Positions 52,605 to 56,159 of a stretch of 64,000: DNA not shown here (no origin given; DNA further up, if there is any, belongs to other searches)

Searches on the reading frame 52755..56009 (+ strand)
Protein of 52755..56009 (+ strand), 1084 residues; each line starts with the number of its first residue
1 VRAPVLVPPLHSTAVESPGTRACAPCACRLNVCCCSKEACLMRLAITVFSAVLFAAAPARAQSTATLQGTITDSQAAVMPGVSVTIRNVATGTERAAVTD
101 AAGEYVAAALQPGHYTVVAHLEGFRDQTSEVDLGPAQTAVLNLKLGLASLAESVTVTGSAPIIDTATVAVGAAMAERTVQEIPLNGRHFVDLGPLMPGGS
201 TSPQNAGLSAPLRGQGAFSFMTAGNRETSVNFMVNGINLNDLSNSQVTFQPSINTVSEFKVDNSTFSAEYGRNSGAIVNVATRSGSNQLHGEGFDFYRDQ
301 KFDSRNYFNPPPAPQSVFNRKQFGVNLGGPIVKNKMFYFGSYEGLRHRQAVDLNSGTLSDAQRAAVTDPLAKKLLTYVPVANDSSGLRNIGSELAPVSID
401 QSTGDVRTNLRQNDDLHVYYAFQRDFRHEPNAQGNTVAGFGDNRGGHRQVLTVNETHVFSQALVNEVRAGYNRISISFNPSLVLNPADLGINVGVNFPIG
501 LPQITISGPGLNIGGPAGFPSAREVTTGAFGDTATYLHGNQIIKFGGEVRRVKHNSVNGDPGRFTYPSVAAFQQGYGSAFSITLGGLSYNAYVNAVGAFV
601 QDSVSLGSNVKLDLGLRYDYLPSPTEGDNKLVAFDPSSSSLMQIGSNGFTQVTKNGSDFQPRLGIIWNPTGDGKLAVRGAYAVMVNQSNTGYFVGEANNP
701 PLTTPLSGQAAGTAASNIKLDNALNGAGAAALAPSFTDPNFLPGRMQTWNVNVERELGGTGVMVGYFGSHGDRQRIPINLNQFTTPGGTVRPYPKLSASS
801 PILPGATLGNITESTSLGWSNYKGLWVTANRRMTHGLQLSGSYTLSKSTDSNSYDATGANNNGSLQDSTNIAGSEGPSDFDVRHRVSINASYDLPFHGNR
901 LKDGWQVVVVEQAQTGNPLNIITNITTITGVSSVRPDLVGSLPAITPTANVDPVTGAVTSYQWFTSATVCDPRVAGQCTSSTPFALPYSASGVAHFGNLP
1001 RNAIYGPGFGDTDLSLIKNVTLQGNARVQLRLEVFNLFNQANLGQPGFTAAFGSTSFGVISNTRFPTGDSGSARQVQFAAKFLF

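Call 60: search_protein_families(library=pfam, proteins=[window:52755-56009:+], max_evalue=0.00001)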
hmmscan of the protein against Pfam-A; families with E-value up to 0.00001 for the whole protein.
window:52755-56009:+ (1084 aa): 3 families
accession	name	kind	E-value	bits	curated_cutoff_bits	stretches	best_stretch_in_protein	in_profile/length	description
PF25183.1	OMP_b-brl_4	-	5.3e-156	521.7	30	1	281-1077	1-838/838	Outer membrane beta barrel domain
PF13620.12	CarboxypepD_reg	-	4.6e-19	69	32.3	1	66-145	1-81/82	Carboxypeptidase regulatory-like domain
PF13715.12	CarbopepD_reg_2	-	6.8e-09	36.1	32.2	1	67-149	1-80/88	CarboxypepD_reg-like domain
